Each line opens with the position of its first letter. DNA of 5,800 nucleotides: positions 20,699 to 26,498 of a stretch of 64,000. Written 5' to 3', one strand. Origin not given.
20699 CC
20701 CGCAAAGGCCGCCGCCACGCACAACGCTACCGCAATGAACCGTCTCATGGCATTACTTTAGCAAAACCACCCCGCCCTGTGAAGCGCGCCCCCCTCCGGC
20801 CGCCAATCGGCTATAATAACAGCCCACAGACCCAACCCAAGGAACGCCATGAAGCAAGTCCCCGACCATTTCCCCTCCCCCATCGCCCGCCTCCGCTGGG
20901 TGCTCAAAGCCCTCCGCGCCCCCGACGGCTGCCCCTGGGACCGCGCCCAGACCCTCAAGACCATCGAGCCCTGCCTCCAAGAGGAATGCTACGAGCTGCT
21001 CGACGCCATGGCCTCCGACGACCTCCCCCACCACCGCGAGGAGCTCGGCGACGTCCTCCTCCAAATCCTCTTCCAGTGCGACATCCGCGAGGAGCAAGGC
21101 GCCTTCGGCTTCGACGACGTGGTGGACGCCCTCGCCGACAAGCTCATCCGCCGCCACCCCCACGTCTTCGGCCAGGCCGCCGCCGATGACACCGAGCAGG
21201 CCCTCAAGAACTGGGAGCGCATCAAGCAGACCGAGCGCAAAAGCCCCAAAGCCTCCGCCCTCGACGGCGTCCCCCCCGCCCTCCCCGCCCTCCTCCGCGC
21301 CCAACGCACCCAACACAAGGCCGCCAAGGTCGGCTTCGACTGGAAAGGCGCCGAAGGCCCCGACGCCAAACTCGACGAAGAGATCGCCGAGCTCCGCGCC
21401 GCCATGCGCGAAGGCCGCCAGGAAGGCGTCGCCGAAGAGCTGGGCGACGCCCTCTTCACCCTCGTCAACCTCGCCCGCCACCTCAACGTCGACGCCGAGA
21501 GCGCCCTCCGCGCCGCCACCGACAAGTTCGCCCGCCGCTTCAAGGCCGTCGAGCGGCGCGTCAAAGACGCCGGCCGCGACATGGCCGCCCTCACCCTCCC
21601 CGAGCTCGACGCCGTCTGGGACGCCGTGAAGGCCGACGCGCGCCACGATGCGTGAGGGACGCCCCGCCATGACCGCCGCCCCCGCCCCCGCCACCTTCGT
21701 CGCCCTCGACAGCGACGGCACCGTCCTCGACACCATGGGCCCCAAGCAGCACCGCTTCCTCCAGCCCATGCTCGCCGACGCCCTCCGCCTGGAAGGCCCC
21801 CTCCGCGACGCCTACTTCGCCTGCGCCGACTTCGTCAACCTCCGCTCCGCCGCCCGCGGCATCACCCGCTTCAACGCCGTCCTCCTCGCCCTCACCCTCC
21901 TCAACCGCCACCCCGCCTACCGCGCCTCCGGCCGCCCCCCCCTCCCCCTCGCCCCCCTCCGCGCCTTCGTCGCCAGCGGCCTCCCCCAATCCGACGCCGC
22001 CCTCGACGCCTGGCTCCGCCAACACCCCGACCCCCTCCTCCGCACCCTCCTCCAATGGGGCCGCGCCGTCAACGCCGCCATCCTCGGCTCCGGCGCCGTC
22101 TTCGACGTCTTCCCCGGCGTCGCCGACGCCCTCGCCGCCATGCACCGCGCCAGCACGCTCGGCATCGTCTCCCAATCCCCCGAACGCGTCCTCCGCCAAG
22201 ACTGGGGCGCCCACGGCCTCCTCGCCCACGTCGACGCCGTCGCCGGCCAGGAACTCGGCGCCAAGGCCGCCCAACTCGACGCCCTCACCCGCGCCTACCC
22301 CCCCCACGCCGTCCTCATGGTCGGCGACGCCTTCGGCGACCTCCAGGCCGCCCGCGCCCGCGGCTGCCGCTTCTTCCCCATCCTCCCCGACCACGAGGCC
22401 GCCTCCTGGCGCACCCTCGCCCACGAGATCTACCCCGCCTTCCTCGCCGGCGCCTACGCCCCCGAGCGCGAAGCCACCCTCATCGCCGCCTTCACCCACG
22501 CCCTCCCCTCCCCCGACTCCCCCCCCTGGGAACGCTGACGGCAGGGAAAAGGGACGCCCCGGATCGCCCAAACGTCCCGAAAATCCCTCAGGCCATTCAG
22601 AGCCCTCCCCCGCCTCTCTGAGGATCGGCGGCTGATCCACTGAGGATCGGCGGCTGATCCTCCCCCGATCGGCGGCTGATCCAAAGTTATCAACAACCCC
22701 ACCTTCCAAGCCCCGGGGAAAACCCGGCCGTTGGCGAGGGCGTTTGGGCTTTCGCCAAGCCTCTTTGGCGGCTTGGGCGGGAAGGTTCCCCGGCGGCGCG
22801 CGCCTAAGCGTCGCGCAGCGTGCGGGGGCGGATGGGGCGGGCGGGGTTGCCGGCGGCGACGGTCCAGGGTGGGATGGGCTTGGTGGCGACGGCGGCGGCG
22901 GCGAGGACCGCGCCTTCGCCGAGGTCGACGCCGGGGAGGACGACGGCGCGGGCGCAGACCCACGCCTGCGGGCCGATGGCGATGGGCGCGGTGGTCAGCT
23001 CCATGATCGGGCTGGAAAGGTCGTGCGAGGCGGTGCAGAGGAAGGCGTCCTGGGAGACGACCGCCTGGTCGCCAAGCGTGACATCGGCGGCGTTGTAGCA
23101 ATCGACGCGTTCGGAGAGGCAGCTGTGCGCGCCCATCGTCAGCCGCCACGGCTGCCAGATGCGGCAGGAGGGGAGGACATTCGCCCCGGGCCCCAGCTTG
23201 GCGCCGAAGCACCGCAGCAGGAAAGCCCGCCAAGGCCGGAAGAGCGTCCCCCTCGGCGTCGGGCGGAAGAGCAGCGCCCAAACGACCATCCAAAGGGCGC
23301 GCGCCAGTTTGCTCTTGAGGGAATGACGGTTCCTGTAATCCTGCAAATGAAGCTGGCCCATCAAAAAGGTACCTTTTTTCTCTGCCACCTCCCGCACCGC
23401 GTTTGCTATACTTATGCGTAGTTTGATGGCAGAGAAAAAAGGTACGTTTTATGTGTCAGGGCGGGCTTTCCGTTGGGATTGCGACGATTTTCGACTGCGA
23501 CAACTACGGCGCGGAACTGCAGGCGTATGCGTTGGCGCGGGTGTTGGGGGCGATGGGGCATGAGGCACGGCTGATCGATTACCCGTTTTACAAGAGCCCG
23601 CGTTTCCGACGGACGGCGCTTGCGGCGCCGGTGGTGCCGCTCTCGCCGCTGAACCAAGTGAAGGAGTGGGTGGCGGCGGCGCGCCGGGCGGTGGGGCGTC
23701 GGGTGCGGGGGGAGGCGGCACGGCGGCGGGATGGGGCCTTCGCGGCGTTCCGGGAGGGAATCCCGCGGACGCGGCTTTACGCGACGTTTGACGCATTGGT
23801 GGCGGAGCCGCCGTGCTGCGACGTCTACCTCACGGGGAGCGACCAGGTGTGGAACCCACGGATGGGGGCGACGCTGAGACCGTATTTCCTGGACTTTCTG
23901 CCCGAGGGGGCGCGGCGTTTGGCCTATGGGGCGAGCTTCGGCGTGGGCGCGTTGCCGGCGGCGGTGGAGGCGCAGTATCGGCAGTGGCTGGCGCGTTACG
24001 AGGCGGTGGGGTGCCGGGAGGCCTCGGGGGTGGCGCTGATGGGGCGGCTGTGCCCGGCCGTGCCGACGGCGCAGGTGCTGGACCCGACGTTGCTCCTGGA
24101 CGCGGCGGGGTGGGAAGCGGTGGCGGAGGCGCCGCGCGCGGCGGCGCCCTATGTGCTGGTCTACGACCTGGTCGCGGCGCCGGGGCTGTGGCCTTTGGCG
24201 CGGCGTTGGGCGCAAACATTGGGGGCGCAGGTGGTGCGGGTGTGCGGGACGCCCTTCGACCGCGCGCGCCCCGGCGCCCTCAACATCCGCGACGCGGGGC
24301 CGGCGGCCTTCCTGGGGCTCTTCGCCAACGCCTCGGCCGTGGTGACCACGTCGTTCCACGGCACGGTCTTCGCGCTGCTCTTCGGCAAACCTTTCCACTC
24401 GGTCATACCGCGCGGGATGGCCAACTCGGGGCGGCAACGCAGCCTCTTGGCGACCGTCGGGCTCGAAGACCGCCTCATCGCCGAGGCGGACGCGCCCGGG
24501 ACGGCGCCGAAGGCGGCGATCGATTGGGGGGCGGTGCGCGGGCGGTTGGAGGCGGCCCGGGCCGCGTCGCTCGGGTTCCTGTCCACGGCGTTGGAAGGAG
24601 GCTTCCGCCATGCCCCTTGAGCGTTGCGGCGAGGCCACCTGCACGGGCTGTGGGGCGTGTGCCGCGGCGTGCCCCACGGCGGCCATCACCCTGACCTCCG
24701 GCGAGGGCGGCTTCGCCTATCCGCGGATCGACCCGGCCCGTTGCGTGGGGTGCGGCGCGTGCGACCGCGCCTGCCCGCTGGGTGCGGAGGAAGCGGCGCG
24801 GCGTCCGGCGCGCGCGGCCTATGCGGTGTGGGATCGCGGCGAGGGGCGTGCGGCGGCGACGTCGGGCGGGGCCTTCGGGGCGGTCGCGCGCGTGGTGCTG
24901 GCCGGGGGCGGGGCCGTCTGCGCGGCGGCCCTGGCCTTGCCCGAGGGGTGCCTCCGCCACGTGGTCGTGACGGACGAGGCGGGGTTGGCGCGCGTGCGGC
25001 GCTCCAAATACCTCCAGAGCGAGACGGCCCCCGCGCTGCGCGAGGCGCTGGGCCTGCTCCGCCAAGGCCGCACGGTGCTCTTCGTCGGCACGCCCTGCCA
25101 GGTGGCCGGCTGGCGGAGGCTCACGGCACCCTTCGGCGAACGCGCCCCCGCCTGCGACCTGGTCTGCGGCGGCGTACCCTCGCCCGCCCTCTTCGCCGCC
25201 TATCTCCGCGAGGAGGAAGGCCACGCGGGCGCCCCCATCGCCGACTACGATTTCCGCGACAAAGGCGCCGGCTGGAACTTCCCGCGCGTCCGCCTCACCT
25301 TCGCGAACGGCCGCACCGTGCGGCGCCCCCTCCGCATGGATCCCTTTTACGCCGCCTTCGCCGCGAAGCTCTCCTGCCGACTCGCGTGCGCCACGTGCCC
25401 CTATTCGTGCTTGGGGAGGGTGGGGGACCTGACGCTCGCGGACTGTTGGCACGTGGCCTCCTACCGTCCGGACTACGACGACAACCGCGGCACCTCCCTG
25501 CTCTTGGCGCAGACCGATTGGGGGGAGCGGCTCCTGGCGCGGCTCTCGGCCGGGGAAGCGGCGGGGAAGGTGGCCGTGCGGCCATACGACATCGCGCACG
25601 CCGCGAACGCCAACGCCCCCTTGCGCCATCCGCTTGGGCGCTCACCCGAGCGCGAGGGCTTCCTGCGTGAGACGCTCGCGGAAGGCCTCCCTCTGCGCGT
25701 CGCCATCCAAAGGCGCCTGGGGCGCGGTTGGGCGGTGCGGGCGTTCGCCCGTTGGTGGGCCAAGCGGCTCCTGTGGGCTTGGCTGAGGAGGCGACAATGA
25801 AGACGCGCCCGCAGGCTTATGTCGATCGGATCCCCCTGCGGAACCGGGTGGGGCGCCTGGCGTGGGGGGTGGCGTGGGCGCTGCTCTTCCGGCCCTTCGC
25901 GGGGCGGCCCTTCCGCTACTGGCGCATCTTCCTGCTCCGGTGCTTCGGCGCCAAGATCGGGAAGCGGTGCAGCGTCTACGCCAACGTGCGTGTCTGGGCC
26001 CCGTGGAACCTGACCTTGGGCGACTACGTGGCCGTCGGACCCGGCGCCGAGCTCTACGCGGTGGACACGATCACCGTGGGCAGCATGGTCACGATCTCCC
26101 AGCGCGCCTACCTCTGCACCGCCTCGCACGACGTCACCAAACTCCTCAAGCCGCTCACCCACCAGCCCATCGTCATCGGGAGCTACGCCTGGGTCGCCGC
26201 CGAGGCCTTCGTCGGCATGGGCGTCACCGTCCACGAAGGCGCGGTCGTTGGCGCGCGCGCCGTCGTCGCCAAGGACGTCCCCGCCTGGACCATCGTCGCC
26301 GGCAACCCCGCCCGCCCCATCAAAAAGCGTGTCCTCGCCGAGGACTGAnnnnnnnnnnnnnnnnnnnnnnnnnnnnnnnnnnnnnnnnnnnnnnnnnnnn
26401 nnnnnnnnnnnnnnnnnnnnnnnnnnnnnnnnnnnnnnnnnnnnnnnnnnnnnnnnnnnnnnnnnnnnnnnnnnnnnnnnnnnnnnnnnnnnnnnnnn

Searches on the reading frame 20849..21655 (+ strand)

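Call 23: search_protein_families(library=ncbifam, max_evalue=0.00001, proteins=[window:20849-21655:+])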
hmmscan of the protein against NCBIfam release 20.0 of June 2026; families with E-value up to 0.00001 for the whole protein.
window:20849-21655:+ (268 aa): 10 families
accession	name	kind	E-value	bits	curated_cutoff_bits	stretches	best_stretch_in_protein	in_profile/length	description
NF007113.1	PRK09562.1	equivalog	2e-94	315.9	208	1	12-262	2-250/251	nucleoside triphosphate pyrophosphohydrolase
NF052436.1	YabN_Meth_PPase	exception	1.5e-92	311.1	525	1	12-261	231-485/486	bifunctional methyltransferase/pyrophosphohydrolase YabN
TIGR00444.1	mazG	subfamily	1.4e-87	293.5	148.3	1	18-261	1-248/248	MazG family protein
NF008986.0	PRK12333.1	equivalog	1.3e-52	178.7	292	1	14-230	3-198/204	nucleoside triphosphate pyrophosphohydrolase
NF008989.0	PRK12334.2-1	equivalog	5.4e-45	153.8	494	1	18-239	121-325/328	nucleoside triphosphate pyrophosphohydrolase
NF008991.0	PRK12334.2-3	equivalog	4.7e-42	144.9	696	2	18-163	142-287/454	nucleoside triphosphate pyrophosphohydrolase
NF008990.0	PRK12334.2-2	equivalog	2.4e-37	129.3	884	1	18-164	150-296/436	nucleoside triphosphate pyrophosphohydrolase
NF008988.0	PRK12334.1-4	equivalog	2.9e-36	125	501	1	17-237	138-331/335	nucleoside triphosphate pyrophosphohydrolase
NF008987.0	PRK12334.1-1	equivalog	4.6e-30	104.9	375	1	28-163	101-236/326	nucleoside triphosphate pyrophosphohydrolase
TIGR03188.1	histidine_hisI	equivalog_domain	4.2e-06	26.9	42.7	0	172-218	33-79/84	phosphoribosyl-ATP diphosphatase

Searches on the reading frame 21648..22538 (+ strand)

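Call 23: search_protein_families(library=ncbifam, max_evalue=0.00001, proteins=[window:21648-22538:+])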
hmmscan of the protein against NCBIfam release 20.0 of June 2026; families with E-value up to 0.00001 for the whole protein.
window:21648-22538:+ (296 aa): 2 families
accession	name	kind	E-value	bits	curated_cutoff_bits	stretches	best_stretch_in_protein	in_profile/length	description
TIGR01449.2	PGP_bact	equivalog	9e-10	38.4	180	1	92-244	25-183/213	phosphoglycolate phosphatase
NF009695.0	PRK13222.1-2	equivalog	6.3e-06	25.8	225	0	153-243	94-191/226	phosphoglycolate phosphatase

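Call 78: search_protein_families(library=pfam, max_evalue=0.001, proteins=[window:21648-22538:+])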
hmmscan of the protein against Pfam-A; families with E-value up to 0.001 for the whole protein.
window:21648-22538:+ (296 aa): 2 families
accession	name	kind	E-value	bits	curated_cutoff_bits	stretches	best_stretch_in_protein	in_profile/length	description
PF00702.32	Hydrolase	-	9.8e-08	33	26.4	1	18-237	4-189/191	haloacid dehalogenase-like hydrolase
PF13419.12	HAD_2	-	1.2e-05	26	23.8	1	153-243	79-176/178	Haloacid dehalogenase-like hydrolase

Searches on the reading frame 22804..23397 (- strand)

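Call 23: search_protein_families(library=ncbifam, max_evalue=0.00001, proteins=[window:22804-23397:-])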
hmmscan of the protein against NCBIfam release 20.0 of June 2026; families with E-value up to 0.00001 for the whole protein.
window:22804-23397:- (197 aa): 22 families
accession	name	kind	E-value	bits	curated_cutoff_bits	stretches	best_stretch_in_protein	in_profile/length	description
NF007797.0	PRK10502.1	subfamily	4.7e-48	163.3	192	1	24-193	13-180/183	WcaF family extracellular polysaccharide biosynthesis acetyltransferase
TIGR04008.1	WcaF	equivalog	8.7e-39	133.3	326.3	1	32-192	20-178/180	colanic acid biosynthesis acetyltransferase WcaF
NF038307.1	EPS_acetyl_HpsU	equivalog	1.3e-34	119.4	305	1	28-191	16-177/178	hormogonium polysaccharide biosynthesis acetyltransferase HpsU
TIGR03308.1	phn_thr-fam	hypoth_equivalog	9.3e-15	55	201.65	1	138-193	108-163/204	phosphonate metabolim protein, transferase hexapeptide repeat family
NF007499.0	PRK10092.1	equivalog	3.7e-14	52.9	314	1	99-190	85-181/183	maltose O-acetyltransferase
NF007076.0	PRK09527.1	equivalog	1.7e-13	50.4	347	1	103-196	93-189/203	galactoside O-acetyltransferase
NF007240.0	PRK09677.1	equivalog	3.7e-13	49.4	243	1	98-191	78-183/192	putative lipopolysaccharide biosynthesis O-acetyl transferase WbbJ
TIGR03532.1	DapD_Ac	equivalog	1.7e-12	47.5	231.75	1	64-190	85-212/231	2,3,4,5-tetrahydropyridine-2,6-dicarboxylate N-acetyltransferase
NF000311.1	Vat_ABCDEFH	equivalog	2.3e-12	46.9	300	1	139-193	111-165/201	Vat family streptogramin A O-acetyltransferase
NF033468.1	stregram_VatI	exception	8.5e-12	45.3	415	1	140-192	114-166/208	streptogramin A O-acetyltransferase Vat(I)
NF000490.1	chloram_CatB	equivalog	3.4e-11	42.9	350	1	139-192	111-164/210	type B chloramphenicol O-acetyltransferase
NF058585.1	HptprglPActTf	PfamEq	1.2e-10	41.2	300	1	98-191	70-159/172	heptaprenylglyceryl phosphate O-acetyltransferase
NF000111.1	stregram_VatD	exception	1.4e-09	38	400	1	140-194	115-169/209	streptogramin A O-acetyltransferase Vat(D)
NF000101.1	stregram_VatA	exception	1.5e-09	37.9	450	1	138-192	118-172/219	streptogramin A O-acetyltransferase Vat(A)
NF000504.1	stregram_VatH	exception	2.2e-09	37.5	475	1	139-192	118-171/216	streptogramin A O-acetyltransferase Vat(H)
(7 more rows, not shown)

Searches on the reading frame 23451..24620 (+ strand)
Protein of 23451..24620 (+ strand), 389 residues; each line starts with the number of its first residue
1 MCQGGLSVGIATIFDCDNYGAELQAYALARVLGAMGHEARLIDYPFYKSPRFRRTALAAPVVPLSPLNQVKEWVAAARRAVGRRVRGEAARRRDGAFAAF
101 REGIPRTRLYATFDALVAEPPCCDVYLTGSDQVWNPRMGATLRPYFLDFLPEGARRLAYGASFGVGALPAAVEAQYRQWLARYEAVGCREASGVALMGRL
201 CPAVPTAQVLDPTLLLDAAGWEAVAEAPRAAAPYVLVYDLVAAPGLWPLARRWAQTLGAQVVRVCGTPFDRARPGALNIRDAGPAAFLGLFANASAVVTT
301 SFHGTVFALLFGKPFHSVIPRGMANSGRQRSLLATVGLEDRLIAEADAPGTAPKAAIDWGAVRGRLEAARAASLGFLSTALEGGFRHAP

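Call 23: search_protein_families(library=ncbifam, max_evalue=0.00001, proteins=[window:23451-24620:+])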
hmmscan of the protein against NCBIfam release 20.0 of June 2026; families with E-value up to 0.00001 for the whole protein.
window:23451-24620:+ (389 aa): 0 families

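Call 78: search_protein_families(library=pfam, max_evalue=0.001, proteins=[window:23451-24620:+])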
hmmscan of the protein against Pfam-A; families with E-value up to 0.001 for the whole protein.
window:23451-24620:+ (389 aa): 1 family
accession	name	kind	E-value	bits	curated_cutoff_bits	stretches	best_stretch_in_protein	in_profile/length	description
PF04230.19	PS_pyruv_trans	-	6.1e-38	131.8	25.3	1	18-317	1-275/280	Polysaccharide pyruvyl transferase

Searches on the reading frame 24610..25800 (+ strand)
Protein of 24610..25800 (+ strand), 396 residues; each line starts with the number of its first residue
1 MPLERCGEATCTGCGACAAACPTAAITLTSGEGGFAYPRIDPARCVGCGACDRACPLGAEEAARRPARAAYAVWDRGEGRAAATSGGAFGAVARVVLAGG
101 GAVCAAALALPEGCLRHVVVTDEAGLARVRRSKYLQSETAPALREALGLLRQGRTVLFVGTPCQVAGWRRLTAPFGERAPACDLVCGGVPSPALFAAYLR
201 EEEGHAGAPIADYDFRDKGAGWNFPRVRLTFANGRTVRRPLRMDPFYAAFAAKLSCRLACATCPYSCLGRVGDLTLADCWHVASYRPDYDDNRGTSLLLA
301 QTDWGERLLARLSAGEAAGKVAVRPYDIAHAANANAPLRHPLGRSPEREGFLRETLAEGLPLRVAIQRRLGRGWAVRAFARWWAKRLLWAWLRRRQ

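Call 23: search_protein_families(library=ncbifam, max_evalue=0.00001, proteins=[window:24610-25800:+])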
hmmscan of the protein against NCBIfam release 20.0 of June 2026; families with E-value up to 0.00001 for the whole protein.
window:24610-25800:+ (396 aa): 13 families
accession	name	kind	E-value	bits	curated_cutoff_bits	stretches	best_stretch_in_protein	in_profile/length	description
NF005503.0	PRK07118.1-2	equivalog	3e-09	36.6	252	1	9-80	138-204/292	RnfABCDGE type electron transport complex subunit B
NF058577.1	FdxA_fam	equivalog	1.2e-08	35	65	1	10-59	8-52/52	4Fe-4S ferredoxin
TIGR01971.1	NuoI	subfamily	5.3e-08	32.5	113.05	1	6-59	39-97/121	NADH-quinone oxidoreductase, chain I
NF004541.0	PRK05888.2-2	equivalog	9e-08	32.1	217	1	10-59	62-110/168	NADH-quinone oxidoreductase subunit NuoI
NF009053.0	PRK12387.1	subfamily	1.6e-07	31.2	204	1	9-59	38-89/180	formate hydrogenlyase complex iron-sulfur subunit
TIGR03294.1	FrhG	equivalog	2.4e-07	30.7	245.5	1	9-56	174-216/228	coenzyme F420 hydrogenase subunit gamma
TIGR00402.1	napF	equivalog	3.9e-07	30.1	102.2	1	9-57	35-81/149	ferredoxin-type protein NapF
NF007382.0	PRK09898.1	equivalog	1.1e-06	28.3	213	1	10-58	122-169/208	ferredoxin-like protein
NF040616.1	F420_dehyd_FpoF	exception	2e-06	27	475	0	9-171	11-176/337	F420H2 dehydrogenase subunit FpoF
NF006808.0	PRK09326.1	equivalog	2e-06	26.9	444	0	9-170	12-176/341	F420H2 dehydrogenase subunit F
NF042909.1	FMH_DH_FwdF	exception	2.4e-06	26.9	375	1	8-64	256-315/336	tungsten-dependent formylmethanofuran dehydrogenase subunit FwdF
NF005504.0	PRK07118.1-3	equivalog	3.6e-06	26.6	437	1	8-66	218-271/293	Fe-S cluster domain-containing protein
TIGR02700.1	flavo_MJ0208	hypoth_equivalog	5.2e-06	25.9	251.35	1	10-59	149-193/234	dihydromethanopterin reductase (acceptor)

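Call 78: search_protein_families(library=pfam, max_evalue=0.001, proteins=[window:24610-25800:+])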
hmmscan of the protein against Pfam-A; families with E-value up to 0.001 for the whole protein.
window:24610-25800:+ (396 aa): 10 families
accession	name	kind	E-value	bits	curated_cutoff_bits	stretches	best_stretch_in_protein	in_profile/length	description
PF04432.18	FrhB_FdhB_C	-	6.9e-17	62.2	23.3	1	154-313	2-137/150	Coenzyme F420 hydrogenase/dehydrogenase, beta subunit C terminus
PF12838.12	Fer4_7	-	5.6e-12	46.4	27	1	10-59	1-52/52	4Fe-4S dicluster domain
PF00037.32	Fer4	-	5e-10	39.2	21.1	2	39-59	2-22/24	4Fe-4S binding domain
PF13187.11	Fer4_9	-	1.7e-08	34.8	27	1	11-58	2-50/52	4Fe-4S dicluster domain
PF13237.11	Fer4_10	-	1.1e-07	32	25.5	1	38-70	2-36/53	4Fe-4S dicluster domain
PF14697.11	Fer4_21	-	1.2e-06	29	35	1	8-57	5-53/59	4Fe-4S dicluster domain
PF13183.11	Fer4_8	-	4.8e-06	27.5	27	1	44-78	4-38/68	4Fe-4S dicluster domain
PF12797.12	Fer4_2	-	5.5e-06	26.4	24.5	1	37-56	2-21/22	4Fe-4S binding domain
PF12837.12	Fer4_6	-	1.4e-05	25.2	25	1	38-56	2-20/24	4Fe-4S binding domain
PF13484.11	Fer4_16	-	2.7e-05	25.3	30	1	10-29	1-20/66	4Fe-4S double cluster binding domain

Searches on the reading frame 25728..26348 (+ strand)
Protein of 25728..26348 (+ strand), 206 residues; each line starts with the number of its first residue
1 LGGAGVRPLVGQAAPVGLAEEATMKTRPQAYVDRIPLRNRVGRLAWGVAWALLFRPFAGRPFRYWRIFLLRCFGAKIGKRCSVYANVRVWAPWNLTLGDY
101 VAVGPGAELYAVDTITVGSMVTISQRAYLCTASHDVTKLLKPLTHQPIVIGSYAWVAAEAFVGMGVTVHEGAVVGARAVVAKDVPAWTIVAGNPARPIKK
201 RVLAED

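Call 23: search_protein_families(library=ncbifam, max_evalue=0.00001, proteins=[window:25728-26348:+])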
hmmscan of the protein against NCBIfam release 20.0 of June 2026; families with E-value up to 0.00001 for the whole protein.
window:25728-26348:+ (206 aa): 25 families
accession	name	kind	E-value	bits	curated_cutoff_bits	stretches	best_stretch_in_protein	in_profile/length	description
NF007797.0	PRK10502.1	subfamily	5.6e-49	166.3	192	1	41-203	20-181/183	WcaF family extracellular polysaccharide biosynthesis acetyltransferase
TIGR04008.1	WcaF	equivalog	2.7e-42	144.7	326.3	1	51-202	29-179/180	colanic acid biosynthesis acetyltransferase WcaF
NF038307.1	EPS_acetyl_HpsU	equivalog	8.7e-39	133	305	1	44-201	22-178/178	hormogonium polysaccharide biosynthesis acetyltransferase HpsU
TIGR03308.1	phn_thr-fam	hypoth_equivalog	9.8e-16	58.2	201.65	1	125-202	87-163/204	phosphonate metabolim protein, transferase hexapeptide repeat family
NF007240.0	PRK09677.1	equivalog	3.7e-15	55.9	243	1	70-201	47-184/192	putative lipopolysaccharide biosynthesis O-acetyl transferase WbbJ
NF000490.1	chloram_CatB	equivalog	3.5e-14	52.6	350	1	148-203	111-166/210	type B chloramphenicol O-acetyltransferase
NF007499.0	PRK10092.1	equivalog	1.8e-12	47.4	314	1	94-200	73-182/183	maltose O-acetyltransferase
NF000311.1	Vat_ABCDEFH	equivalog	1.8e-12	47.3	300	1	146-202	109-165/201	Vat family streptogramin A O-acetyltransferase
NF033468.1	stregram_VatI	exception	3.3e-12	46.6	415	1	148-203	113-168/208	streptogramin A O-acetyltransferase Vat(I)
TIGR03532.1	DapD_Ac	equivalog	9.4e-12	45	231.75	1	115-200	129-213/231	2,3,4,5-tetrahydropyridine-2,6-dicarboxylate N-acetyltransferase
NF000504.1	stregram_VatH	exception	1.9e-11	44.2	475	1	96-202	66-172/216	streptogramin A O-acetyltransferase Vat(H)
NF007076.0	PRK09527.1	equivalog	2.5e-11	43.4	347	1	75-200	56-184/203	galactoside O-acetyltransferase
NF000147.1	stregram_VatF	exception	1.3e-10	41.1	400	1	150-205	123-178/221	streptogramin A O-acetyltransferase Vat(F)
TIGR03570.1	NeuD_NnaD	subfamily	1.8e-10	40.8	160.8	1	148-196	154-202/202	NeuD/PglB/VioB family sugar acetyltransferase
NF058585.1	HptprglPActTf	PfamEq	1.6e-09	37.5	300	1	143-201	102-160/172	heptaprenylglyceryl phosphate O-acetyltransferase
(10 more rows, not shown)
